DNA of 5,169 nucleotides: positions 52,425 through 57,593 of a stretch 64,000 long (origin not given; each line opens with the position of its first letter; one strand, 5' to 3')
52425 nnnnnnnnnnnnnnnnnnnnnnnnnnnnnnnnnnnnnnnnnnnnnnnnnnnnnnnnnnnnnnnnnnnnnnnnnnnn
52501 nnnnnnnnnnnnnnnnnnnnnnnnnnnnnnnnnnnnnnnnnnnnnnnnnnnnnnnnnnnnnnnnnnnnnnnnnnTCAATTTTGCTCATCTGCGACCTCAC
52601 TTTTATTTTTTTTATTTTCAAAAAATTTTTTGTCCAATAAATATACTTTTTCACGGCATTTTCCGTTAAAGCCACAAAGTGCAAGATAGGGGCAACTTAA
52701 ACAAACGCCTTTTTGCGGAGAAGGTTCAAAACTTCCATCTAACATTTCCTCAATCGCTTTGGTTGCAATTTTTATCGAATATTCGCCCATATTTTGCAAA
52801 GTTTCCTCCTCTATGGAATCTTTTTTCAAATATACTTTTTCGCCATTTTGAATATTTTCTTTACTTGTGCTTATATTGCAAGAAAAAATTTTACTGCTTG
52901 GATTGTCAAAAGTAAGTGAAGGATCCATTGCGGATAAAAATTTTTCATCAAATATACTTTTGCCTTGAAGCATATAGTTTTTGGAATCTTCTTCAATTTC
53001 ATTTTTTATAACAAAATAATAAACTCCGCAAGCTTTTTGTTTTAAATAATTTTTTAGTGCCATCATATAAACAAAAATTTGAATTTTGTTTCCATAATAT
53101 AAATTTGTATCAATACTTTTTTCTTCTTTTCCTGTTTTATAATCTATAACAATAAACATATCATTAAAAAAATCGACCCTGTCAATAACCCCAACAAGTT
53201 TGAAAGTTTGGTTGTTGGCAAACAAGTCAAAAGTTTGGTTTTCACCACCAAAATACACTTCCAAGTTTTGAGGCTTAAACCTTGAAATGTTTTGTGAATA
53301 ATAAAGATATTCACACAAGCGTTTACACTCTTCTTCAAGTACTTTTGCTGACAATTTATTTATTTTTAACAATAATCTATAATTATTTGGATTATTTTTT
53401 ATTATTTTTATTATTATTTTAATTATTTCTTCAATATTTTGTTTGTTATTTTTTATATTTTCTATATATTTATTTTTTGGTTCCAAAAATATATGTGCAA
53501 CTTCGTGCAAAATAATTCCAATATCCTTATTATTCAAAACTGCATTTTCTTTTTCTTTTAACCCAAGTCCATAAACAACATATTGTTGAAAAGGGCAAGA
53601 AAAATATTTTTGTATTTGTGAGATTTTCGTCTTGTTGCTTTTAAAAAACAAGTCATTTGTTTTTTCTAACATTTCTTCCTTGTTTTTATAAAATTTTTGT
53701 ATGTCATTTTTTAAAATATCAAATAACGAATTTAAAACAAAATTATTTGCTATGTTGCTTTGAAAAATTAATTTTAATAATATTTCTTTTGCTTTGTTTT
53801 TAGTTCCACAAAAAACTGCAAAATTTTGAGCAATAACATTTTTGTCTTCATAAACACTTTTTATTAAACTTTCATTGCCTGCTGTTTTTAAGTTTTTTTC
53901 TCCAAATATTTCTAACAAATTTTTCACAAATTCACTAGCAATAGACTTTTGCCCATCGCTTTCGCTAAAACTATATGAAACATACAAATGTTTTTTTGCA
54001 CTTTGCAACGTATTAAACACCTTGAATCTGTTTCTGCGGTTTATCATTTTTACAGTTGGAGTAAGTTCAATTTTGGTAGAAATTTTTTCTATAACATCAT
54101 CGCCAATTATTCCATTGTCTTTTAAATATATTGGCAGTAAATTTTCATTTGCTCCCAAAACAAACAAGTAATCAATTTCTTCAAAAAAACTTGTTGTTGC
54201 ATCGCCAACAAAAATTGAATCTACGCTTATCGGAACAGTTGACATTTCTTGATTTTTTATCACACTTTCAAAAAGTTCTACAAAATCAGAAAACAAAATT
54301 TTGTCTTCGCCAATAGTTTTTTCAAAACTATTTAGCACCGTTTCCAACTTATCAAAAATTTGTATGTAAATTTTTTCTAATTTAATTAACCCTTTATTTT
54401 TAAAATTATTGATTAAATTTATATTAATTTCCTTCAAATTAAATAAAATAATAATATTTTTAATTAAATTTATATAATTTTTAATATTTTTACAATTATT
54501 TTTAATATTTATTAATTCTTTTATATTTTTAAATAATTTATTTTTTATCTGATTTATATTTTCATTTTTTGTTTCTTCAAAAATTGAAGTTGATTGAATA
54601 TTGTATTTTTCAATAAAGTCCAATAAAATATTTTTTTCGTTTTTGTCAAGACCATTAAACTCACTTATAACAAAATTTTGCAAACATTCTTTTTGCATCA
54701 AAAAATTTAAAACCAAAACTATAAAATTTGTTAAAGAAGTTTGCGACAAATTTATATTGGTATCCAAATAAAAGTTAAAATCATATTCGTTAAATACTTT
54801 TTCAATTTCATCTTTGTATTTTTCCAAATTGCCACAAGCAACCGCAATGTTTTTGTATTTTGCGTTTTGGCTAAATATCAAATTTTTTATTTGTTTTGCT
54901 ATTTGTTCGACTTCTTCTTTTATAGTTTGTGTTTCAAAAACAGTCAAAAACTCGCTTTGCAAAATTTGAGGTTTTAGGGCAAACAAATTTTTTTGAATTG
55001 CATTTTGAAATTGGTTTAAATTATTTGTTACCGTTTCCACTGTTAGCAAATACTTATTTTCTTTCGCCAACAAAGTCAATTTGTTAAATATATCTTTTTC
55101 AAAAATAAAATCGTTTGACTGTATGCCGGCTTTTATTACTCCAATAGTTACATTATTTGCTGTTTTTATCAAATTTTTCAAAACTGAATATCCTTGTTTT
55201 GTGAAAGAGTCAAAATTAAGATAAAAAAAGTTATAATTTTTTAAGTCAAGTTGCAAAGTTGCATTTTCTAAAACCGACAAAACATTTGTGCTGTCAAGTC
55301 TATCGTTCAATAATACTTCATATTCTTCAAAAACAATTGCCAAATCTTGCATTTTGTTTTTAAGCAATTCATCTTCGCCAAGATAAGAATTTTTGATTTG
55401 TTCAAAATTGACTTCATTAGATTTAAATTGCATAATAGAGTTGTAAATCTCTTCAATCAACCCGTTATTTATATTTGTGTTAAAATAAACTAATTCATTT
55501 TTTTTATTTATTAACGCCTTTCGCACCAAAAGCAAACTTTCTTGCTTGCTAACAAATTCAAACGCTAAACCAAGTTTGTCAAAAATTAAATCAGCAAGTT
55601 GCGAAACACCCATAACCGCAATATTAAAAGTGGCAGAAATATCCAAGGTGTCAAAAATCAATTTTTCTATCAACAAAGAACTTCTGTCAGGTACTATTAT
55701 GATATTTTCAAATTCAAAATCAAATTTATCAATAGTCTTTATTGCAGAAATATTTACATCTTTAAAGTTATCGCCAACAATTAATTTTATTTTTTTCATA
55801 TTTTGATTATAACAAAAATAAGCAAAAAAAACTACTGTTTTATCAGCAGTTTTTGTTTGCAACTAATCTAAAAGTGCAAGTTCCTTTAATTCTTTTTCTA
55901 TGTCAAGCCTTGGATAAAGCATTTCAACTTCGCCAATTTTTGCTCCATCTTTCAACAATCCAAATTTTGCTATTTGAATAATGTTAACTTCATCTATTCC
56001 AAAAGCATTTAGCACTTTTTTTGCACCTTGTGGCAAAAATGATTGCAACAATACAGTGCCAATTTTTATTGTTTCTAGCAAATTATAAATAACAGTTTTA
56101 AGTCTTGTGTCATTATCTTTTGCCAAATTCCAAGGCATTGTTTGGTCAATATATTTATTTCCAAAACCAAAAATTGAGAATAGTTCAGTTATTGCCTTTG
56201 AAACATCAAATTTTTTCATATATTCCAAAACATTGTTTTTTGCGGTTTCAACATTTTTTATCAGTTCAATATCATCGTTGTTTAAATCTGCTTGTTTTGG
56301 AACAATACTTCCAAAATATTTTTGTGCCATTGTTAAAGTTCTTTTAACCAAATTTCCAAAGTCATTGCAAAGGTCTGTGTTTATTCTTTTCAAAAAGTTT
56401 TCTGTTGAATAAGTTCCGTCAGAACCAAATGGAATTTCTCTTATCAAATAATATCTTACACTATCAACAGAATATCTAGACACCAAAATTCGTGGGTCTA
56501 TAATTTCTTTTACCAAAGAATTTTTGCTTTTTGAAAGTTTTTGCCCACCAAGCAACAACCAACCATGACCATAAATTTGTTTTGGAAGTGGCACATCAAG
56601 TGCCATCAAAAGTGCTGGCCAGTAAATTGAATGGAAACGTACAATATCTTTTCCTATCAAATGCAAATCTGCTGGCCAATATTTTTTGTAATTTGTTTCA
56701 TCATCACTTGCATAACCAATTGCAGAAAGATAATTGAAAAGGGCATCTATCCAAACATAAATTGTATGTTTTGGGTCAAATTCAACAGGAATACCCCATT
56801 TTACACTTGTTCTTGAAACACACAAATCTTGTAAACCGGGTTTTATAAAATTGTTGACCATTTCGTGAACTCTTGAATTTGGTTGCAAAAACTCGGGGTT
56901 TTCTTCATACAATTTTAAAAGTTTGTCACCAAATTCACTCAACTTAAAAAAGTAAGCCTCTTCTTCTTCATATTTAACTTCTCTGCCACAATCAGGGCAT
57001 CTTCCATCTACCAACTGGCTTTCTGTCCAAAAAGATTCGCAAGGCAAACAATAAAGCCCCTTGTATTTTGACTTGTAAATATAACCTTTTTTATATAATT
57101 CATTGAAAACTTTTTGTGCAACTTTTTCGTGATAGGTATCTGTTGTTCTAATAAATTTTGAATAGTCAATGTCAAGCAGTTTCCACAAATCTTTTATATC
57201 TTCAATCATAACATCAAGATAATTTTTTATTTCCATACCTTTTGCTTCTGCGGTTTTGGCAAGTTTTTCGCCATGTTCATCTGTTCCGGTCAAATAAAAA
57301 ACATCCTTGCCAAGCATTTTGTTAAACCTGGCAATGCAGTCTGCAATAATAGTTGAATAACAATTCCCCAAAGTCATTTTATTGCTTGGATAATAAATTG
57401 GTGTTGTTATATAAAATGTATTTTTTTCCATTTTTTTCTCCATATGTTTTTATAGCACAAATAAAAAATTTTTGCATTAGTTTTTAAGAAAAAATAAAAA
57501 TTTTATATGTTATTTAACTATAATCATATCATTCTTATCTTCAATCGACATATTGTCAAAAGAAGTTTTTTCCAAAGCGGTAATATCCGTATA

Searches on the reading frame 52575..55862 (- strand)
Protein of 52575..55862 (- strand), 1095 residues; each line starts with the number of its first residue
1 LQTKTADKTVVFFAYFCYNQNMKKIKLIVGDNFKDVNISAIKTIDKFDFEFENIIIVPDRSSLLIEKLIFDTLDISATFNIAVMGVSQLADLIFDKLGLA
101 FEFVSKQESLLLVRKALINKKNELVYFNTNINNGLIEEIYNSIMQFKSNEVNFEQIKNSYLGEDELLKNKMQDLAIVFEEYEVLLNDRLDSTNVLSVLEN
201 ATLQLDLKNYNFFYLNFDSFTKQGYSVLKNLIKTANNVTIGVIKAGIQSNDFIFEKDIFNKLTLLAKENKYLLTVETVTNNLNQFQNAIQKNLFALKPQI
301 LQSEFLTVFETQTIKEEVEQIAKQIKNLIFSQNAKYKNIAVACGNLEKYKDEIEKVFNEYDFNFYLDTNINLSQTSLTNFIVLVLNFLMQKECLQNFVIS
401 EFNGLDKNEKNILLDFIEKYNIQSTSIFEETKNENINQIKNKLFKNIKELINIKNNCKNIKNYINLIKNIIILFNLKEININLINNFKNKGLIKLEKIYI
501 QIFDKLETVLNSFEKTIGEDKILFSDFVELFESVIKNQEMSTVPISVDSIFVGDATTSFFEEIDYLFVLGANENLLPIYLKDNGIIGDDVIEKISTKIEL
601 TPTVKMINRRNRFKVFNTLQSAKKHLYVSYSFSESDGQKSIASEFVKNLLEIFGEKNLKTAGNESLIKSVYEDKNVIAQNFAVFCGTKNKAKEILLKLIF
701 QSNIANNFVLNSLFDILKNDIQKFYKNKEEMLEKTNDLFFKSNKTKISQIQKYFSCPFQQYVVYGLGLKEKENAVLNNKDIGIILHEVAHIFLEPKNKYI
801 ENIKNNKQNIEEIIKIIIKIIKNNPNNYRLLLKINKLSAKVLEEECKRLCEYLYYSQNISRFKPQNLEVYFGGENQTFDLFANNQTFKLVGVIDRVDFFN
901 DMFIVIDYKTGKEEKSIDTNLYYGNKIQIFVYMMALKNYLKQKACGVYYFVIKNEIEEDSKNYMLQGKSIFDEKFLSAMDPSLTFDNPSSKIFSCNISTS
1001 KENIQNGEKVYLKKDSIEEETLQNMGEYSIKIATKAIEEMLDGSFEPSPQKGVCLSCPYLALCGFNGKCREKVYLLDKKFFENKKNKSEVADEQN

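Call 86: search_protein_families(library=pfam, proteins=[window:52575-55862:-], max_evalue=0.001)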
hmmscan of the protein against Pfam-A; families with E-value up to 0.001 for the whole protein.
window:52575-55862:- (1095 aa): 2 families
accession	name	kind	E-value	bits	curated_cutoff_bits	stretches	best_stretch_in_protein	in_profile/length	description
PF12705.13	PDDEXK_1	-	9.4e-30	104.8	22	1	748-1063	5-246/247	PD-(D/E)XK nuclease superfamily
PF21445.3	ADDB_N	-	1.7e-25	90.3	26.6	1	52-287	30-282/290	ADDB, N-terminal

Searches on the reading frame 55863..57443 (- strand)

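Call 86: search_protein_families(library=pfam, proteins=[window:55863-57443:-], max_evalue=0.001)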
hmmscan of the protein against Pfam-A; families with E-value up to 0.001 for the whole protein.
window:55863-57443:- (526 aa): 5 families
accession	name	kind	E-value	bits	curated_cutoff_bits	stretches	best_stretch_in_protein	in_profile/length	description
PF09334.17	tRNA-synt_1g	-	1.4e-108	363.6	20.1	2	152-370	172-391/391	tRNA synthetases class I (M)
PF00133.28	tRNA-synt_1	-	2e-27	96.5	22.7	2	2-220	17-243/414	tRNA synthetases class I (I, L, M and V)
PF19303.5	Anticodon_3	-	2.4e-13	50.7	23.5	1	381-509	1-131/152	Anticodon binding domain of methionyl tRNA ligase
PF01406.26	tRNA-synt_1e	-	3e-09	37.1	27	1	9-127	11-126/301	tRNA synthetases class I (C) catalytic domain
PF08264.19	Anticodon_1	-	0.0002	21.7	25.1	1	393-478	3-87/148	Anticodon-binding domain of tRNA ligase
